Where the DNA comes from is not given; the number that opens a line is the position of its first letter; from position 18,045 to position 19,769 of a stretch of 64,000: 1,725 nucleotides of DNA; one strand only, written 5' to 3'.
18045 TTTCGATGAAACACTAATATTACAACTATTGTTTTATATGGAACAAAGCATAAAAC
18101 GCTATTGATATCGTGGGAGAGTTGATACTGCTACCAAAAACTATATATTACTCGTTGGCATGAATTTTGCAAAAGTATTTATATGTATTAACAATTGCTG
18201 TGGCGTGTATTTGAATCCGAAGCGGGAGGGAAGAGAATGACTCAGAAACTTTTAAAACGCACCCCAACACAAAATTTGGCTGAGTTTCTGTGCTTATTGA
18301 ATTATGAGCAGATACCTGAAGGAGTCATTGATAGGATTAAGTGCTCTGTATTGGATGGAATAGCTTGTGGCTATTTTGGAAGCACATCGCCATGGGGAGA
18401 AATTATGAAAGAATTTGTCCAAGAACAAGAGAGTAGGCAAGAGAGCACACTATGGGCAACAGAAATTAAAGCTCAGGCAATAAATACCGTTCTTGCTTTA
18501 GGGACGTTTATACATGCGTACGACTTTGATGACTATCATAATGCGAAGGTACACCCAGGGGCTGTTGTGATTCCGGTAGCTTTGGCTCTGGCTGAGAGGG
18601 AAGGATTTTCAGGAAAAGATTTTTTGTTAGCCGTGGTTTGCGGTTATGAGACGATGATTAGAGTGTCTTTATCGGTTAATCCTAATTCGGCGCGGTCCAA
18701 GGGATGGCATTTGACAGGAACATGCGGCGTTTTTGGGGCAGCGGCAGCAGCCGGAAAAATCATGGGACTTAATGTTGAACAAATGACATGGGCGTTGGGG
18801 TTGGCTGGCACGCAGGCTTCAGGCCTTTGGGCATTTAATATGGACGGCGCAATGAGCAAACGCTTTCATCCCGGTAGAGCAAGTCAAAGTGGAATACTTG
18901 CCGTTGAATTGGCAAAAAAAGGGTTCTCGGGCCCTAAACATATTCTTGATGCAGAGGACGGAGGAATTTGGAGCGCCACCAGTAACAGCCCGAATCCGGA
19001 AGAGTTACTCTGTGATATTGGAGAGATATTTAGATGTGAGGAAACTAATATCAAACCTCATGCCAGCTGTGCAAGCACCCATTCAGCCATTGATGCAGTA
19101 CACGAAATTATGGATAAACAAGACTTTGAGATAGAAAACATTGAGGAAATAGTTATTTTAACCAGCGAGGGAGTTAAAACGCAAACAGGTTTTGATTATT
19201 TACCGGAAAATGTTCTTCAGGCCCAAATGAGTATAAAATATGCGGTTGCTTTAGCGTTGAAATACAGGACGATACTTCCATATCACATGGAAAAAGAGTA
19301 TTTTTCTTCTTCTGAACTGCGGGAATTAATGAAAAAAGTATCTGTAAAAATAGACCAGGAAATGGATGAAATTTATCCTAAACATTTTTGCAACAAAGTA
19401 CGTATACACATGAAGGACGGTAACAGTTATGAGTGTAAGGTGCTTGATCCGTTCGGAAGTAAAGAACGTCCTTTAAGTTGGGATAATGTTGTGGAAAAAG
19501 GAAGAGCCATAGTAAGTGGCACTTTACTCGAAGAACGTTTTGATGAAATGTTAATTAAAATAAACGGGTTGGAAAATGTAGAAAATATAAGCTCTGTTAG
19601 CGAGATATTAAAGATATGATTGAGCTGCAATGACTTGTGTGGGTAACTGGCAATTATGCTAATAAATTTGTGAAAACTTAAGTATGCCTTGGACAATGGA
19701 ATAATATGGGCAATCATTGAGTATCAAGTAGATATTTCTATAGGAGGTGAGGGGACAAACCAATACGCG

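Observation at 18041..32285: Sigma-54/PrpR-like-controlled island: 2x MmgE/PrpD, LeuCD-type hydro-lyase, TRAP, LarA-like epimerase, HD, DUF1847 and IDH; candidate uncharacterised hydroxy-/tricarboxylate pathway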

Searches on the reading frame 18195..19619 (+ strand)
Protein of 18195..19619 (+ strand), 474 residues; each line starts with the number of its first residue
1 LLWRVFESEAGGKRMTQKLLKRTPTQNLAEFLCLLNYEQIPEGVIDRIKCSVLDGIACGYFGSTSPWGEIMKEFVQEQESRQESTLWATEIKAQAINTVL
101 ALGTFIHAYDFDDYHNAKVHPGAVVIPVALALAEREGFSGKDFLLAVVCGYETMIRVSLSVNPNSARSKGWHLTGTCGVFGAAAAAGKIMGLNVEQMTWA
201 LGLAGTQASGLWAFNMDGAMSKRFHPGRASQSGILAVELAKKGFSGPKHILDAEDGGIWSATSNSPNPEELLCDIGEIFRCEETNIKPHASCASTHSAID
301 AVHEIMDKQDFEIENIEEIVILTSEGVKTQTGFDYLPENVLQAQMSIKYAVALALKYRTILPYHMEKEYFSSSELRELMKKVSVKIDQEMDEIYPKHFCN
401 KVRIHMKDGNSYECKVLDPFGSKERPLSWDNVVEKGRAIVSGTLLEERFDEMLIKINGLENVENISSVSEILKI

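Call 3: search_protein_families(library=pfam, proteins=[window:18195-19619:+])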
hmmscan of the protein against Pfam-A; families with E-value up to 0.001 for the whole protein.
window:18195-19619:+ (474 aa): 2 families
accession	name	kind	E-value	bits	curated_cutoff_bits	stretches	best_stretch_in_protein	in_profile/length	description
PF03972.19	MmgE_PrpD_N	-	2.1e-72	243.7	32.1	1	26-266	1-239/244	MmgE/PrpD N-terminal domain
PF19305.4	MmgE_PrpD_C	-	7.5e-34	117.4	32.1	1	289-445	1-157/173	MmgE/PrpD C-terminal domain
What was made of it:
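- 18237..19619 (+): MmgE/PrpD-family protein 1 (460 aa), from an uncharacterised clade. It is not a PrpD or CAD orthologue. Call 3: MmgE_PrpD_N 2e-72 and MmgE_PrpD_C 7e-34.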

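Call 4: search_protein_families(library=ncbifam, proteins=[window:18195-19619:+])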
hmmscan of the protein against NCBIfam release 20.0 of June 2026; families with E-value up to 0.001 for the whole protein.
window:18195-19619:+ (474 aa): 3 families
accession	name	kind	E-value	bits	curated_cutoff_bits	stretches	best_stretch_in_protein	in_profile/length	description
NF042438.1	PrpD_hiGCgrampos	equivalog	3e-17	62.4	950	1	84-468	80-479/499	2-methylcitrate dehydratase PrpD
NF006943.0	PRK09425.1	equivalog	9.6e-09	34.5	575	1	35-463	24-467/480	bifunctional 2-methylcitrate dehydratase/aconitate hydratase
TIGR02330.1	prpD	equivalog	9e-07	28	458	1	181-426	166-417/468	2-methylcitrate dehydratase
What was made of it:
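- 18237..19619 (+): Call 4: PrpD equivalogs score 28-62 bits against cut-offs of 458-950.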

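Call 14: search_solved_structures(query=window:18237-19619:+, max_evalue=0.00001)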
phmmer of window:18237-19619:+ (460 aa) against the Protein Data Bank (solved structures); distinct sequences matched with E-value up to 0.00001: 10.
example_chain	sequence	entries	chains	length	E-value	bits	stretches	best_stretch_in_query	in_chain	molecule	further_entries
7bra_A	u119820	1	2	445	1.1e-38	136.7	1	30-422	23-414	Bacillus subtilis IRG1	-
7e9d_A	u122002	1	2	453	2.1e-37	132.4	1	29-423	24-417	IRG1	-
7br9_A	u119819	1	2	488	1.5e-35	126.3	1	8-459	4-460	Cis-aconitate decarboxylase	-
6r6t_A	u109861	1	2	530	2.8e-35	125.5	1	9-459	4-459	Cis-aconitate decarboxylase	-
12vt_A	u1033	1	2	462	1e-34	123.6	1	11-459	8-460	Cis-aconitate decarboxylase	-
12vw_A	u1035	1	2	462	1.2e-34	123.3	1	11-459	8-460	Cis-aconitate decarboxylase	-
12ux_A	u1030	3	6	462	1.7e-34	122.9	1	11-459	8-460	Cis-aconitate decarboxylase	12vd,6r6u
12vq_A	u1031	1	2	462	3.1e-33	118.7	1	11-459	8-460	Cis-aconitate decarboxylase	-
2hp3_A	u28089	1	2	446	3.3e-29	105.5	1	25-414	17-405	IDS-epimerase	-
2hp0_A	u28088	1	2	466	3.4e-29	105.4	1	24-414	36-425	IDS-epimerase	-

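Call 21: find_homologous_proteins(query=window:18237-19619:+, max_evalue=1e-20)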
Query window:18237-19619:+ (460 aa): 3485 proteins with E <= 1e-20 among 8000 candidates; the best 120 are listed.
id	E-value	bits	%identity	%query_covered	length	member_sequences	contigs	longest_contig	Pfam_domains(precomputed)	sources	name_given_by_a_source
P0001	0.0e+0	1048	100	100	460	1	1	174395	PF19305.5,PF03972.20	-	-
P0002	2.1e-193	661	62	98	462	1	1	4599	PF19305.5,PF03972.20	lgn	-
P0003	1.4e-183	629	60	99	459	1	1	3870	PF19305.5,PF03972.20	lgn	-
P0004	3.1e-183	628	59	98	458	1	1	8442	PF19305.5,PF03972.20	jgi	jgi:2-methylcitrate dehydratase PrpD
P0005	2.0e-182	625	59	98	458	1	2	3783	PF19305.5,PF03972.20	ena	-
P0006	8.1e-176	604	57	98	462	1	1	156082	PF19305.5,PF03972.20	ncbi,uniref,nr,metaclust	ncbi:MmgE/PrpD family protein [Neomoorella mulderi]|uniref:2-methylcitrate dehydratase n=1 Tax=Moore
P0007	1.4e-156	540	53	98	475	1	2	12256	PF19305.5,PF03972.20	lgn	-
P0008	5.2e-138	479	48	98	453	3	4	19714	PF19305.5,PF03972.20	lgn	-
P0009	1.2e-137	478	49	96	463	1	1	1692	PF19305.5,PF03972.20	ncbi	-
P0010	1.6e-137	477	48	99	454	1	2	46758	PF19305.5,PF03972.20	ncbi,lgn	-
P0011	2.3e-137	477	48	97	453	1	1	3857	PF19305.5,PF03972.20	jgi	-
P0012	3.7e-137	476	47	97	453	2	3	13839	PF19305.5,PF03972.20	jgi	jgi:2-methylcitrate dehydratase PrpD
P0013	1.0e-136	475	46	98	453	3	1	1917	PF19305.5,PF03972.20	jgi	jgi:2-methylcitrate dehydratase PrpD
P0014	1.7e-136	474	48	97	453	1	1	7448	PF19305.5,PF03972.20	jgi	-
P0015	2.0e-136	474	48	97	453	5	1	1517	PF19305.5,PF03972.20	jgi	jgi:2-methylcitrate dehydratase PrpD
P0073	4.2e-129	450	45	99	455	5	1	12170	PF19305.5,PF03972.20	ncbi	-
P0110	1.4e-126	441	45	98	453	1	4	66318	PF19305.5,PF03972.20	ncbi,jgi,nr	ncbi:MAG: MmgE/PrpD family protein [Desulfobacterales bacterium]|jgi:2-methylcitrate dehydratase Prp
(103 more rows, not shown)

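Call 22: find_encoding_contigs(protein=P0006, flank=10000, max_places=2)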
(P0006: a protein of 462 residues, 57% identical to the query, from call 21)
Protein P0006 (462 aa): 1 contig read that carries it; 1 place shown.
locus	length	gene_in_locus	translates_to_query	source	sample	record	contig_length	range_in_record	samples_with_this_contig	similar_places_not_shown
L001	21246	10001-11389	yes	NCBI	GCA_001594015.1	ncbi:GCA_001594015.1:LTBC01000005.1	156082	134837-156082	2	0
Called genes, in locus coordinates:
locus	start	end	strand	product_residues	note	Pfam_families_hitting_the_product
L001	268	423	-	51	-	-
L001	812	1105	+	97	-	PF05598:DUF772 (weak)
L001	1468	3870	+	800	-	PF02901:PFL-like, PF01228:Gly_radical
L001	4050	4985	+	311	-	PF04055:Radical_SAM, PF13353:Fer4_12 (weak), PF00037:Fer4 (faint), PF12797:Fer4_2 (faint), PF13237:Fer4_10 (faint), PF13187:Fer4_9 (weak), PF12837:Fer4_6 (weak)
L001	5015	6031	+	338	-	PF16868:NMT1_3, PF12974:Phosphonate-bd (weak)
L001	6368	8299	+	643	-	PF06808:DctM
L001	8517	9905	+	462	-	PF03972:MmgE_PrpD_N, PF19305:MmgE_PrpD_C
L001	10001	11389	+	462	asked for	PF03972:MmgE_PrpD_N, PF19305:MmgE_PrpD_C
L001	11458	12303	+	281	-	PF05681:Fumerase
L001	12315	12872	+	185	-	PF05683:Fumerase_C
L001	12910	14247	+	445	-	PF00390:malic, PF03949:Malic_M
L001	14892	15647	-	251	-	PF01548:DEDD_Tnp_IS110, PF02371:Transposase_20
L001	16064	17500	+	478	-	PF00939:Na_sulph_symp, PF03600:CitMHS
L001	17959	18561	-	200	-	PF13701:DDE_Tnp_1_4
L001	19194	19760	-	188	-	-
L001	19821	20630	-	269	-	-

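Call 23: find_encoding_contigs(protein=P0007, flank=10000, max_places=2)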
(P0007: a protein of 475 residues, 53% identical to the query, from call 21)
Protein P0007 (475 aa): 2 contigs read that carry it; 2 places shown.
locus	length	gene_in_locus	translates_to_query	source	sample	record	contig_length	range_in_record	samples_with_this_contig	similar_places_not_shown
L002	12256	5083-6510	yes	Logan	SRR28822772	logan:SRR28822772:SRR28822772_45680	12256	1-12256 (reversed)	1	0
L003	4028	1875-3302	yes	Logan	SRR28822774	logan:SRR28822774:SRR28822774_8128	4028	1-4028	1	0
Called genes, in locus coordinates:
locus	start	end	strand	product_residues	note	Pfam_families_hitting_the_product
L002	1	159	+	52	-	?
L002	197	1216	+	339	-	PF16868:NMT1_3, PF09084:NMT1, PF12974:Phosphonate-bd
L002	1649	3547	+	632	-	PF06808:DctM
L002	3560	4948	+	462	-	PF03972:MmgE_PrpD_N, PF19305:MmgE_PrpD_C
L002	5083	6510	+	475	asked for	PF03972:MmgE_PrpD_N, PF19305:MmgE_PrpD_C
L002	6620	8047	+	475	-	PF00939:Na_sulph_symp, PF03600:CitMHS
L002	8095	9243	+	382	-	PF04303:PrpF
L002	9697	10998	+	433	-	PF00330:Aconitase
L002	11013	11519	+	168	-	PF00694:Aconitase_C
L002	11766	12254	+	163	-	?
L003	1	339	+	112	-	?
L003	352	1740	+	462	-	PF03972:MmgE_PrpD_N, PF19305:MmgE_PrpD_C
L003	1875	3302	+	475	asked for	PF03972:MmgE_PrpD_N, PF19305:MmgE_PrpD_C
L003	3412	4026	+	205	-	?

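Call 24: find_encoding_contigs(protein=P0004, flank=10000, max_places=2)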
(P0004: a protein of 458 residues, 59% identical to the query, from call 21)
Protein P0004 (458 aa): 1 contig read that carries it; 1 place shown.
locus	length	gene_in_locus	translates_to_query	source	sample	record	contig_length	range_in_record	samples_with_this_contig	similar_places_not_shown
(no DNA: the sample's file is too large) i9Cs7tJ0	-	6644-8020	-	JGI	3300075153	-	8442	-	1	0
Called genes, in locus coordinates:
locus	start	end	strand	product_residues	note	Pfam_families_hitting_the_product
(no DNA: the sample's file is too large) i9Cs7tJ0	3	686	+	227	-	?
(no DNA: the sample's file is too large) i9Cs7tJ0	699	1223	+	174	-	PF13247:Fer4_11, PF12838:Fer4_7, PF13187:Fer4_9 (weak), PF25160:LdpA_Fe-S-bd, PF12797:Fer4_2 (weak), PF00037:Fer4, PF12837:Fer4_6, PF14697:Fer4_21, +5 more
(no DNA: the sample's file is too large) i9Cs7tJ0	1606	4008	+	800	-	PF02901:PFL-like, PF01228:Gly_radical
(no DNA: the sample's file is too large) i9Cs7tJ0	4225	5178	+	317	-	PF13353:Fer4_12 (weak), PF04055:Radical_SAM, PF13237:Fer4_10 (weak), PF12838:Fer4_7 (weak), PF13187:Fer4_9 (weak), PF14697:Fer4_21 (weak), PF00037:Fer4 (weak), PF12837:Fer4_6 (weak), +1 more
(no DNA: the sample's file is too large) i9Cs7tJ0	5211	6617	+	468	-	PF03972:MmgE_PrpD_N, PF19305:MmgE_PrpD_C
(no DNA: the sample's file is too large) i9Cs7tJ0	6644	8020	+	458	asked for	PF03972:MmgE_PrpD_N, PF19305:MmgE_PrpD_C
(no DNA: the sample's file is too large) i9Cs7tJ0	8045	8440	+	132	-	?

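Call 27: find_related_loci(query=A1, collection=genome_contigs, flank=10000)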
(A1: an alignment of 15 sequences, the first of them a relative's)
Query A1 (460 aa) in genome_contigs; peptide patterns used: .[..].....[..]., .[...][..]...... (x = any residue, [..] = any of these).
175 stretches matched a pattern; 148 encode a relative of the query (tblastn E <= 1e-3); the best 80 are kept; 80 distinct loci.
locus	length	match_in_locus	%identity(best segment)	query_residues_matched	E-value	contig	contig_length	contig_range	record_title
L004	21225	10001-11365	57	9-460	0e+0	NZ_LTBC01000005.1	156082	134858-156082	Moorella mulderi DSM 14980 MOMU_contig000005, whole genome shotgun sequence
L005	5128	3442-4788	48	10-458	2e-147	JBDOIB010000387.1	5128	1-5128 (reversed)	MAG: Thermodesulfobacteriota bacterium isolate TC202112_Ori_Bins020 k147_408223, whole genome shotgun sequence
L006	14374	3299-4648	46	9-458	7e-139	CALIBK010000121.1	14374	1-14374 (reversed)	MAG: uncultured bacterium isolate S1_Bin_MAXBIN__233_1 genome assembly, contig: c_000002424402, whole genome shotgun seq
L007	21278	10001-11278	48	9-434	2e-137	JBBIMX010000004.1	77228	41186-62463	MAG: Deltaproteobacteria bacterium isolate BQF270218_bin_242 NODE_46_length_77228_cov_6.274643, whole genome shotgun seq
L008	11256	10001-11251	49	10-426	9e-137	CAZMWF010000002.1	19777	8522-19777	MAG TPA_asm: uncultured Syntrophaceae bacterium isolate SRP231805_co4_160 genome assembly, contig: k141_387673, whole ge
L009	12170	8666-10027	45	5-458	5e-136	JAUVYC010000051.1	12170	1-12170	MAG: Spirochaetota bacterium isolate CSMAG_1232 CSMAG_1232_k141_1876520_length_12170_cov_8.0000, whole genome shotgun se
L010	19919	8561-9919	47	6-458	1e-133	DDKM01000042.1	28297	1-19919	MAG TPA_asm: Firmicutes bacterium UBA2598 UBA2598_contig_5944, whole genome shotgun sequence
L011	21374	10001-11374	45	5-460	2e-129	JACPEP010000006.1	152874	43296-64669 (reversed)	MAG: Chloroflexi bacterium isolate NC_groundwater_338_Ag_B-0.1um_58_18 GD18-4_B1_scaffold_227060, whole genome shotgun s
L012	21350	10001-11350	46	10-459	2e-129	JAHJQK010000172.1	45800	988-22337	MAG: Proteobacteria bacterium isolate OS_PC_MetaG.mb.106 OS_PC_MetaG.mb.106_k141_628384, whole genome shotgun sequence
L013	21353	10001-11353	45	8-458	3e-126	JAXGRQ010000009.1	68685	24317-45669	MAG: Syntrophales bacterium isolate AnMBR.bin353 bin353_9, whole genome shotgun sequence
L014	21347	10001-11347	45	11-459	1e-124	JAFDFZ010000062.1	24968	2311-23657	MAG: Deltaproteobacteria bacterium isolate Meg22_1012_Bin_121 Meg22_1012_Bin_121_scaffold_5039, whole genome shotgun seq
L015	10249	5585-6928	47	11-458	7e-125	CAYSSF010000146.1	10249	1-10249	MAG TPA_asm: uncultured Syntrophaceae bacterium isolate SRP062349_co5_36 genome assembly, contig: NODE_2999_length_10249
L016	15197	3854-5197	45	11-458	7e-124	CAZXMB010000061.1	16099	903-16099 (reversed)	MAG TPA_asm: uncultured Syntrophaceae bacterium isolate SRP098346_co1_431 genome assembly, contig: NODE_3844_length_1609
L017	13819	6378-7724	45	10-458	7e-124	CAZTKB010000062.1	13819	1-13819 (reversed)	MAG TPA_asm: uncultured Desulfobacterales bacterium isolate binchicken_co168_200 genome assembly, contig: NODE_7644_leng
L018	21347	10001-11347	45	11-459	6e-124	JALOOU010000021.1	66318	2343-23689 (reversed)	MAG: Desulfobacterales bacterium isolate Prado111 scaffold_504, whole genome shotgun sequence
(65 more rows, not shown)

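Call 29: find_encoding_contigs(protein=P0110, flank=10000, max_places=1)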
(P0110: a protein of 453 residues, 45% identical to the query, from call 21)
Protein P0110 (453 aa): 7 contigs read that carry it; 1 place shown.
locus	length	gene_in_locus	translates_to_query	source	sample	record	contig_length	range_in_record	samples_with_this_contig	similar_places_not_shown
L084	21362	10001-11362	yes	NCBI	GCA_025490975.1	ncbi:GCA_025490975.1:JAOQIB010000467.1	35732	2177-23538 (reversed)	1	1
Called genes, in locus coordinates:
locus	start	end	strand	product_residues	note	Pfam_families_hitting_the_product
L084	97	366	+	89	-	PF01713:Smr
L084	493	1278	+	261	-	PF00142:Fer4_NifH (weak), PF01656:CbiA, PF02374:ArsA_ATPase (faint), PF09140:MipZ (faint), PF10609:ParA, PF13614:AAA_31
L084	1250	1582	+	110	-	-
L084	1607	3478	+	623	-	PF00128:Alpha-amylase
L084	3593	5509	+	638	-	PF06506:PrpR_N, PF00989:PAS, PF13188:PAS_8 (weak), PF00158:Sigma54_activat, PF14532:Sigma54_activ_2, PF07724:AAA_2 (weak), PF25601:AAA_lid_14, PF02954:HTH_8, +2 more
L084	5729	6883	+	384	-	PF04303:PrpF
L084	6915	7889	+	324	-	PF03401:TctC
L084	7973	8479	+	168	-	PF07331:TctB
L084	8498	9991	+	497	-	PF01970:TctA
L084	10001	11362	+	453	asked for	PF03972:MmgE_PrpD_N, PF19305:MmgE_PrpD_C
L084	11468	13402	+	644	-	PF00330:Aconitase, PF00694:Aconitase_C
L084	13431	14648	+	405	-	PF00180:Iso_dh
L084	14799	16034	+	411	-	PF04165:DUF401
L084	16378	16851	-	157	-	PF01575:MaoC_dehydratas, PF13452:FAS1_DH_region (weak)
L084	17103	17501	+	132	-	PF07963:N_methyl (weak)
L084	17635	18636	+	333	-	PF01797:Y1_Tnp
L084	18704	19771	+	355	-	PF01594:AI-2E_transport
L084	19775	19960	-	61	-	-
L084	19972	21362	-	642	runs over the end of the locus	PF07690:MFS_1, PF05977:MFS_3, PF01553:Acyltransferase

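Call 30: find_encoding_contigs(protein=P0073, flank=10000, max_places=1)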
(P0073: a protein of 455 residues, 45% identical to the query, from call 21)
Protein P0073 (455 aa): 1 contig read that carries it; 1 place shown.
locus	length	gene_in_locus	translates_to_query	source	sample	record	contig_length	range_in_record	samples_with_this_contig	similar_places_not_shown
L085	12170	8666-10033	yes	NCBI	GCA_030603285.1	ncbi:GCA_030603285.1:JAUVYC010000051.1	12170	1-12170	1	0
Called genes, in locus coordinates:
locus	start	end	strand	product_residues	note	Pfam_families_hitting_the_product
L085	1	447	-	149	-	?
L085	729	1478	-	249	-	-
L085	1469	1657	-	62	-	PF13714:PEP_mutase (weak)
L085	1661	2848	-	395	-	PF04303:PrpF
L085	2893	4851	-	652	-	PF00330:Aconitase, PF00694:Aconitase_C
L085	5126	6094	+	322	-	PF03401:TctC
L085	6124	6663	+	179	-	PF07331:TctB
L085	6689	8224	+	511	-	PF01970:TctA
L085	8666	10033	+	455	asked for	PF03972:MmgE_PrpD_N, PF19305:MmgE_PrpD_C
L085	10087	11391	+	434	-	PF09861:Lar_N, PF21113:LarA_C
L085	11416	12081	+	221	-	PF01925:TauE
